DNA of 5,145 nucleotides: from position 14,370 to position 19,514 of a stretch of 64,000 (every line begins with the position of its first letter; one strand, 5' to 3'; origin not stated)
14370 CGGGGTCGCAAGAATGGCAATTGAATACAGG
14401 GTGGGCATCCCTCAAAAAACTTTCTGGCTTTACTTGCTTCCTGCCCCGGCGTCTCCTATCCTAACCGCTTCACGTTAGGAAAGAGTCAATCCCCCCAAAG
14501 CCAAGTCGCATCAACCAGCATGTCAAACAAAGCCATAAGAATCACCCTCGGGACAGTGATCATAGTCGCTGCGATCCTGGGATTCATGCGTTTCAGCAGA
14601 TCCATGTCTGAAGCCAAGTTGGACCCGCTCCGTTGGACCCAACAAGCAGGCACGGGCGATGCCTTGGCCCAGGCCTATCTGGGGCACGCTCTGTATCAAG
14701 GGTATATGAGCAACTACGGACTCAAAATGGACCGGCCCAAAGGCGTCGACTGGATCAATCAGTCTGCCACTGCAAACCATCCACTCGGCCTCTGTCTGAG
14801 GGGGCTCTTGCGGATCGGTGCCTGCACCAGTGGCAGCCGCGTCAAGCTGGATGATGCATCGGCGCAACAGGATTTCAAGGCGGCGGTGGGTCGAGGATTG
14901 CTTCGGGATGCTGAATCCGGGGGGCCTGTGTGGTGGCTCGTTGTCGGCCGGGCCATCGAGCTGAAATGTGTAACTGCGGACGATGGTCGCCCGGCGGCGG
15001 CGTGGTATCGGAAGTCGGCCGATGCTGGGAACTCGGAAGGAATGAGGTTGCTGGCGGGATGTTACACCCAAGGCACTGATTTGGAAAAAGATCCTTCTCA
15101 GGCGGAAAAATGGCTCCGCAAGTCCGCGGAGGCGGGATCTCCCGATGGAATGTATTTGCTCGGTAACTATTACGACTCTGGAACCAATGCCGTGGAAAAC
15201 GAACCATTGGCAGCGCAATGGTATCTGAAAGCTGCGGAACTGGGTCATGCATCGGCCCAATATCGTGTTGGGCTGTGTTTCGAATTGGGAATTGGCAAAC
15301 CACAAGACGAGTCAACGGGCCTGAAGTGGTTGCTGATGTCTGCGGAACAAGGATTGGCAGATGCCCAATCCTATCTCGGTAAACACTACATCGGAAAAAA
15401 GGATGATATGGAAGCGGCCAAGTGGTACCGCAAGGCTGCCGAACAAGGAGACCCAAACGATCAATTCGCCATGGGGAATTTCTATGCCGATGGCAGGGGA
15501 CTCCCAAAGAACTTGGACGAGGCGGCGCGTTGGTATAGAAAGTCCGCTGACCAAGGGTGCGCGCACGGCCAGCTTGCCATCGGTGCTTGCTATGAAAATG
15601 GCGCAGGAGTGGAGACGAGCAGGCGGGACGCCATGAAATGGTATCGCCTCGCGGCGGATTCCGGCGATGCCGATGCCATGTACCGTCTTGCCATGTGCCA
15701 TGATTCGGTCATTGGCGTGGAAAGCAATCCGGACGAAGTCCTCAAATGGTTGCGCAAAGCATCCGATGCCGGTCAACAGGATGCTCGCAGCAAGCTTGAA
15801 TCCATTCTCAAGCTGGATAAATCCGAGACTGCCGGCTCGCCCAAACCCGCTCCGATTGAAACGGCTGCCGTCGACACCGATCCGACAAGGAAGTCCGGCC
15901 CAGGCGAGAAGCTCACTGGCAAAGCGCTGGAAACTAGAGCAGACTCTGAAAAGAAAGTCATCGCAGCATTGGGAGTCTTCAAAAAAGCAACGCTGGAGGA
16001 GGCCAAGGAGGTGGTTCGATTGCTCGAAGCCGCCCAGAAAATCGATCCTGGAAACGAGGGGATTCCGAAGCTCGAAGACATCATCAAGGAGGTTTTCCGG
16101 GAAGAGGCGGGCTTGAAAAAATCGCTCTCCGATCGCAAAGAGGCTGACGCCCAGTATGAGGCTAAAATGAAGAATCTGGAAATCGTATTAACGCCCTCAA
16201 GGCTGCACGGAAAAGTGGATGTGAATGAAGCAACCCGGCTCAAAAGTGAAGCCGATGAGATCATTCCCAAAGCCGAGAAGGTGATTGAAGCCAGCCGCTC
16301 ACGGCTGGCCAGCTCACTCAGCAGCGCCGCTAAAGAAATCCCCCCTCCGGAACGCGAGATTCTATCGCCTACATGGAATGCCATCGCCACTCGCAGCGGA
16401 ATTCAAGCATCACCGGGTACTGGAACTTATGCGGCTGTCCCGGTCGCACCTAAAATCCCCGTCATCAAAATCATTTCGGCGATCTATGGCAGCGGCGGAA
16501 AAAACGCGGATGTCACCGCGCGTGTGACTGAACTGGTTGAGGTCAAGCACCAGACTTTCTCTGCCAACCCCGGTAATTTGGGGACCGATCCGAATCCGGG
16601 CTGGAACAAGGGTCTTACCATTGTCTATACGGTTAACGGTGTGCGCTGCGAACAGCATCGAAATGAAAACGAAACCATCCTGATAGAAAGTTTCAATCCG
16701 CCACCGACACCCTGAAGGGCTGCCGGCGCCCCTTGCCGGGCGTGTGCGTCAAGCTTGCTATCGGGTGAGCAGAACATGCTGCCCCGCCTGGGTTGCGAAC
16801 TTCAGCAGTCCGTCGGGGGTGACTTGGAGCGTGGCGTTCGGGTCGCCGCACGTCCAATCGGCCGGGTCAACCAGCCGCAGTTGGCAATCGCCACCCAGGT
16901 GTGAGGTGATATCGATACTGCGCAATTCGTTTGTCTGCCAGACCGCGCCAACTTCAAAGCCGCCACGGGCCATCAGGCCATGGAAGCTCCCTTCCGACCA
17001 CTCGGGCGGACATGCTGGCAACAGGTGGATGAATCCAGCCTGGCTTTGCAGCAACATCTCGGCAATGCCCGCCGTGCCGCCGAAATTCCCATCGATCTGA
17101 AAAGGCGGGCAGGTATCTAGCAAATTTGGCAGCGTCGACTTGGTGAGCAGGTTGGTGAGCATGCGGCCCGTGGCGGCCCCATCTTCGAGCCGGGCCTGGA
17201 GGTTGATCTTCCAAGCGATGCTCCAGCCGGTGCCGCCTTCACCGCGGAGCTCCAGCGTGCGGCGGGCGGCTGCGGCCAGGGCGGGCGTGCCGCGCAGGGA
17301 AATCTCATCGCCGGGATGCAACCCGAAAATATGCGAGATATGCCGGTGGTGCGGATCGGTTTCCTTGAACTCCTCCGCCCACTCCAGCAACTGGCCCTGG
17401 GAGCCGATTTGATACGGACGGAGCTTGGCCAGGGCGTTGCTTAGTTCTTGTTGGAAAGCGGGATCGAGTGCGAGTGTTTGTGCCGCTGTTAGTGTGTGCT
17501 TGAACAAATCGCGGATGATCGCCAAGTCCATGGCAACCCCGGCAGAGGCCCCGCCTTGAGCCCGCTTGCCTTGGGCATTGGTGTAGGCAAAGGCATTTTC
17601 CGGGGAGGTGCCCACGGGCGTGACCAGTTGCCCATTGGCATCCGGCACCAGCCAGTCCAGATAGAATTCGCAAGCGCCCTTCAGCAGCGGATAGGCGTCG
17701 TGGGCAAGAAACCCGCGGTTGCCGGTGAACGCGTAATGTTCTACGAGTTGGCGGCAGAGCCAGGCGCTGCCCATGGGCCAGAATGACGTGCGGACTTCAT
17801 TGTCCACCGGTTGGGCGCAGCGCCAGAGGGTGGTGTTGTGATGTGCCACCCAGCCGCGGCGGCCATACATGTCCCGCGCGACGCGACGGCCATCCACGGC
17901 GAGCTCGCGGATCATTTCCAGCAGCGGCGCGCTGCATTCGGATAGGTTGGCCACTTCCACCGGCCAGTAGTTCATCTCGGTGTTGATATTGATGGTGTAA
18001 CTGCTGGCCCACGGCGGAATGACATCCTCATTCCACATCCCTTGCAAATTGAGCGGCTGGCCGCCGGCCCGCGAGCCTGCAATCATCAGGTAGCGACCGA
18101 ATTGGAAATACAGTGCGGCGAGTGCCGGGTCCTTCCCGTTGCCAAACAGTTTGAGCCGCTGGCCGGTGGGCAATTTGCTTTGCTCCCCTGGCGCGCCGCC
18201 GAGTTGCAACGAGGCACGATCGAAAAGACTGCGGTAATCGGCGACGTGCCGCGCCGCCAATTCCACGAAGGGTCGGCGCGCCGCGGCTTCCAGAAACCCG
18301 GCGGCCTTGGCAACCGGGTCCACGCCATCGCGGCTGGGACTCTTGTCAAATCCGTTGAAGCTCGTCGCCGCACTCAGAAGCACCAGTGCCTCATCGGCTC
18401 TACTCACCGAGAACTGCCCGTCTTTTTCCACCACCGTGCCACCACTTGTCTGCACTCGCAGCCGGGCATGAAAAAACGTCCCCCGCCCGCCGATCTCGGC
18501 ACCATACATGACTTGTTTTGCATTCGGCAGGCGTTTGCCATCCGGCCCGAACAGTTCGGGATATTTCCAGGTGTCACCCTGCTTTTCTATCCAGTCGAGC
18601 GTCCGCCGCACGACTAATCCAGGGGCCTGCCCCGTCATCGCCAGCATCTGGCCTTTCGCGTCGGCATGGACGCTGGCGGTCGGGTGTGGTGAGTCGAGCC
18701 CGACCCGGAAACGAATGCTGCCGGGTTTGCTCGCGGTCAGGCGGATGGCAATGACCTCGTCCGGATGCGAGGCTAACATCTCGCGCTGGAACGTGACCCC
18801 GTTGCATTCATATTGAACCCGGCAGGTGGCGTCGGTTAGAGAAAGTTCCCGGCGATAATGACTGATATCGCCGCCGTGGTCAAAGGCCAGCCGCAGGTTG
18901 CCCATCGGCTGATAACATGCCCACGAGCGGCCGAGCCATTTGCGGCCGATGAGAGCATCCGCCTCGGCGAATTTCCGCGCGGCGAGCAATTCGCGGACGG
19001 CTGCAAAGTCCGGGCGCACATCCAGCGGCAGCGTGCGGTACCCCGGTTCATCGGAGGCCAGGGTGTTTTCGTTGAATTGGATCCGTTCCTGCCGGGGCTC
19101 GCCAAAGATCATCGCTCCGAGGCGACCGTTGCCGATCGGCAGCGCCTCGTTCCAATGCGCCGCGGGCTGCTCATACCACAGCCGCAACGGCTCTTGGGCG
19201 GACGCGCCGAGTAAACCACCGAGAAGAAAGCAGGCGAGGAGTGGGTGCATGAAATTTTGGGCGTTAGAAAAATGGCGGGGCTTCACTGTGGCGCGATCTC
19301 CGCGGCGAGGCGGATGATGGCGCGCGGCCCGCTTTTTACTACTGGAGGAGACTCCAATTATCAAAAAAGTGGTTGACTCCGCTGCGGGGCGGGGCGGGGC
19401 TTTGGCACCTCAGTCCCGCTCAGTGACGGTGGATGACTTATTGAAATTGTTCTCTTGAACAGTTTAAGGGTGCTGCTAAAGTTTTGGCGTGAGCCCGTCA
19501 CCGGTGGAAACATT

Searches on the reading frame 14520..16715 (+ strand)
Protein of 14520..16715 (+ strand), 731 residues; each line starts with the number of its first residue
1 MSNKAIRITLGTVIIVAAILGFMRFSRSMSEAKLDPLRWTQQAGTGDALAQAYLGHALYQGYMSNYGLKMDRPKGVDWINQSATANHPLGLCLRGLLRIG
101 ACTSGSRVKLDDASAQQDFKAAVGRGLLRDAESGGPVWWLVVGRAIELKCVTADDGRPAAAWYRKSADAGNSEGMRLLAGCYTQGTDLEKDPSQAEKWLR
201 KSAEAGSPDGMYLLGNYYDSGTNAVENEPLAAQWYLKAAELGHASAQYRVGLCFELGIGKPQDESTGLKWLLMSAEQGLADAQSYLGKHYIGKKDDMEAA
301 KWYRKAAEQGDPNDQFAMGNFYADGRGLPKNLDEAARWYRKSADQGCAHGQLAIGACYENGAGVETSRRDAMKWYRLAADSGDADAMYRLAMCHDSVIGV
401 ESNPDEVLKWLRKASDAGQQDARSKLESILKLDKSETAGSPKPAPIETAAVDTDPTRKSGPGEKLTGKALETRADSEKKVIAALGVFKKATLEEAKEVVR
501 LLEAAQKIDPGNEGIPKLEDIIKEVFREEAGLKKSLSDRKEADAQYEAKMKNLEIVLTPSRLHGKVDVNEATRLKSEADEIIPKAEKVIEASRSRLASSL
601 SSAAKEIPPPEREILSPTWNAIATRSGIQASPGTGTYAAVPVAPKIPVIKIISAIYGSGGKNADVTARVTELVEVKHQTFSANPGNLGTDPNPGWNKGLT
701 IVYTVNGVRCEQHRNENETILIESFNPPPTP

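Call 4: search_protein_families(library=pfam, proteins=[window:14520-16715:+])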
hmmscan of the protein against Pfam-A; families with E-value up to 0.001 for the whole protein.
window:14520-16715:+ (731 aa): 2 families
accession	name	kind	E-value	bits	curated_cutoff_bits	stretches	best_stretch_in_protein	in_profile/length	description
PF08238.18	Sel1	-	6.1e-54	179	30.7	6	315-346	4-35/36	Sel1 repeat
PF23310.1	TPR_27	-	0.00017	21.6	27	0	379-430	23-71/110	Plant tetratrico peptide repeats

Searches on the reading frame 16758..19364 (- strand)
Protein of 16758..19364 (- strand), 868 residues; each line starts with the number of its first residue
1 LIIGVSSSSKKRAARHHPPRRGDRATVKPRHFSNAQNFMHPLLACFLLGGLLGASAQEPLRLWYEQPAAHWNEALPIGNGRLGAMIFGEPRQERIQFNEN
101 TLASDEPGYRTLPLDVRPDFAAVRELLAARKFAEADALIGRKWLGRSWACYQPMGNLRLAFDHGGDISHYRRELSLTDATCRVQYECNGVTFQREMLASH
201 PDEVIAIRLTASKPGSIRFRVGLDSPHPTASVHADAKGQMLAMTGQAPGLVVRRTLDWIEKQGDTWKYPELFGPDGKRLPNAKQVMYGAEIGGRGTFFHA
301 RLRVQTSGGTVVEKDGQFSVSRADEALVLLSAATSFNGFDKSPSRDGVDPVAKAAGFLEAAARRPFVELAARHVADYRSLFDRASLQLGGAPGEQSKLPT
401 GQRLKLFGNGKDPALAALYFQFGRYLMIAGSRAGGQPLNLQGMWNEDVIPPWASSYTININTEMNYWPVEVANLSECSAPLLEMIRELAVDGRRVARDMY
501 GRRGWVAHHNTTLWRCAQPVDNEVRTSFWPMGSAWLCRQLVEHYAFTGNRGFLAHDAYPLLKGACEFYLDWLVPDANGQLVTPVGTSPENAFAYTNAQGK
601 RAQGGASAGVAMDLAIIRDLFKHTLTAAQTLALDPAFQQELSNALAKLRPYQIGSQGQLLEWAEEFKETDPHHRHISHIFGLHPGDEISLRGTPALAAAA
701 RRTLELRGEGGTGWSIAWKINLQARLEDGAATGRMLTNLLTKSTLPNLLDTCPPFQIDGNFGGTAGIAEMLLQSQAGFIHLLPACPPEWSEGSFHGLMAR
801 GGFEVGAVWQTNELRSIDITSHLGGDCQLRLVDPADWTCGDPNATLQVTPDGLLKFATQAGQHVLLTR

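Call 4: search_protein_families(library=pfam, proteins=[window:16758-19364:-])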
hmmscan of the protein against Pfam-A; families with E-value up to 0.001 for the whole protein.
window:16758-19364:- (868 aa): 3 families
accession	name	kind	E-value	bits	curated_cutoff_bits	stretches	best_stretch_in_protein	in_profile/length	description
PF22124.2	Glyco_hydro_95_cat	-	8.3e-167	555.7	27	1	367-771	3-408/408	Glycosyl hydrolase family 95 catalytic domain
PF14498.12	Glyco_hyd_65N_2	-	3.9e-62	210.8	27.7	1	62-337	1-232/234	Glycosyl hydrolase family 65, N-terminal domain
PF21307.2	Glyco_hydro_95_C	-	7.7e-23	81.2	27.6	1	773-863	1-91/94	Glycoside hydrolase family 95, C-terminal domain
